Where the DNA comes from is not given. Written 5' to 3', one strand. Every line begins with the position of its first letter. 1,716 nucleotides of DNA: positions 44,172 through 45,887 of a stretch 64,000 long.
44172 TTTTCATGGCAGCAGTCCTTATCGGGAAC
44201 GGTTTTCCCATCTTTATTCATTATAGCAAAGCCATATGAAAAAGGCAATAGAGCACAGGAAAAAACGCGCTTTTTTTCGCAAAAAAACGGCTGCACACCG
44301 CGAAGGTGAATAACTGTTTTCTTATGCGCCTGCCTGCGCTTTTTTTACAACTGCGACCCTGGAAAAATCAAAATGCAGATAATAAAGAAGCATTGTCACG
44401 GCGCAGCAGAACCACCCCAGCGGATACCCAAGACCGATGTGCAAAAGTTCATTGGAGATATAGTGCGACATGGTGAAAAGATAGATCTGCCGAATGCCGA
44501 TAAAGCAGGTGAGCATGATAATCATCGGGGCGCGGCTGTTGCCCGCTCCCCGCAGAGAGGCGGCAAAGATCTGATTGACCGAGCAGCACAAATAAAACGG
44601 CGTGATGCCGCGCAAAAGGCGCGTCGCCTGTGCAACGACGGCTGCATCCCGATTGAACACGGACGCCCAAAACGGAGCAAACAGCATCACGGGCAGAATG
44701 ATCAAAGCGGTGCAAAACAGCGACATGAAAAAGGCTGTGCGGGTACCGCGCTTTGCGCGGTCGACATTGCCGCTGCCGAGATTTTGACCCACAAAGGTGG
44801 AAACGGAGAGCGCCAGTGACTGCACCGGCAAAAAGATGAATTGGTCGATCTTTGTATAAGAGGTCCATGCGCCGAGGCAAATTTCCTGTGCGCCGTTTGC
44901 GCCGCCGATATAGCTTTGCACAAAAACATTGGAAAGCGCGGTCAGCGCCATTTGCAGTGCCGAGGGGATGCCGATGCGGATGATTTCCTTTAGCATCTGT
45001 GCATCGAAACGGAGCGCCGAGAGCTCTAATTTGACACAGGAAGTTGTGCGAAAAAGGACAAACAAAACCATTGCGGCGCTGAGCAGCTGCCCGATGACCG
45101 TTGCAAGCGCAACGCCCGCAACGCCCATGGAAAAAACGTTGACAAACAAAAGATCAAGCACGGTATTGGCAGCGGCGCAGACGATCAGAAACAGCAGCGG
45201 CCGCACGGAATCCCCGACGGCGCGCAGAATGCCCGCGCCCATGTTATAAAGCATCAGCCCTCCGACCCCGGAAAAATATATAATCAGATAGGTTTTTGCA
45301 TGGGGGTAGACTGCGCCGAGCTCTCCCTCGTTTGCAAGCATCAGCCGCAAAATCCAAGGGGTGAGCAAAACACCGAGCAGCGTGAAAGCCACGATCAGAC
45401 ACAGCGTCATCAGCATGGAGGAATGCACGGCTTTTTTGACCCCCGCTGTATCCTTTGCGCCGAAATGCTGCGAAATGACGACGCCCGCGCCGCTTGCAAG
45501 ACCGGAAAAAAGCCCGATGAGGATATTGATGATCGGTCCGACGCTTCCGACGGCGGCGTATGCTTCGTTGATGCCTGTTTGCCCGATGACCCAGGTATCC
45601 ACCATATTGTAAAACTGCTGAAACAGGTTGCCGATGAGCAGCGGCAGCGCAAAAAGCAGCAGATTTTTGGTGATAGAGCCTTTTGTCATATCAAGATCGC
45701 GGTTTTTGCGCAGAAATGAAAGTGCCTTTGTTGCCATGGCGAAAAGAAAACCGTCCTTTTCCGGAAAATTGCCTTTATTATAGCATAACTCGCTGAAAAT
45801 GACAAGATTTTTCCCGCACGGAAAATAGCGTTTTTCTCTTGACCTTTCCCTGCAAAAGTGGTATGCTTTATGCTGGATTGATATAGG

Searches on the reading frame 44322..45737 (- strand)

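Call 3: search_protein_families(library=pfam, proteins=[window:44322-45737:-], max_evalue=0.01)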
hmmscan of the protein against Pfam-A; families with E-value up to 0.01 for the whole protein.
window:44322-45737:- (471 aa): 1 family
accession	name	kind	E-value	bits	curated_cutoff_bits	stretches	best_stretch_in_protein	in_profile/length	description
PF01554.23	MatE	-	2.5e-50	170.8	24.9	2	258-416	1-155/161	MatE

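Call 4: search_protein_families(library=ncbifam, proteins=[window:44322-45737:-], max_evalue=0.01)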
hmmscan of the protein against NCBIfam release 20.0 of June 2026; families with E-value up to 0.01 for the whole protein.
window:44322-45737:- (471 aa): 11 families
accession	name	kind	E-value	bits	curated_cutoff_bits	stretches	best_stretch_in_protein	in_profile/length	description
TIGR00797.1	matE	subfamily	5.8e-60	203.3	147.4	1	32-431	1-392/396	MATE family efflux transporter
NF041801.1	MATE_SolL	equivalog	1.2e-40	139.7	780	1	14-463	10-456/458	solanimycin export family MATE transporter SolL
NF007562.1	PRK10189.1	equivalog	2e-24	86.2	465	1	24-454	27-455/470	EmmdR/YeeO family multidrug/toxin efflux MATE transporter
NF007130.1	PRK09575.1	equivalog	6.4e-23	81.7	445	1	20-372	2-349/435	MATE family efflux transporter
NF000131.1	MATE_multi_MepA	equivalog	1.7e-20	73.7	850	1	18-457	10-439/451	multidrug efflux MATE transporter MepA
NF052396.1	MATE_WgkD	equivalog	2e-20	73.2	510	1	23-433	2-403/428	tryglysin-associated MATE efflux transporter WgkD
NF001214.0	PRK00187.1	equivalog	7.4e-18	64.8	449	1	24-461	10-448/464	NorM family multidrug efflux MATE transporter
NF007690.0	PRK10367.1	equivalog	8.2e-13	48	409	1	23-231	8-212/441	MATE family efflux transporter DinF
NF000217.1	MATE_multi_FepA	equivalog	1.5e-11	44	900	1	19-353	10-335/443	multidrug efflux MATE transporter FepA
NF045578.1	export_MbnM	equivalog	6e-09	35.4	285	1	32-253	8-220/410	methanobactin export MATE transporter MbnM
NF000263.1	MATE_multi_NorM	equivalog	1.6e-07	31.1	950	1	26-417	20-409/459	multidrug efflux MATE transporter NorM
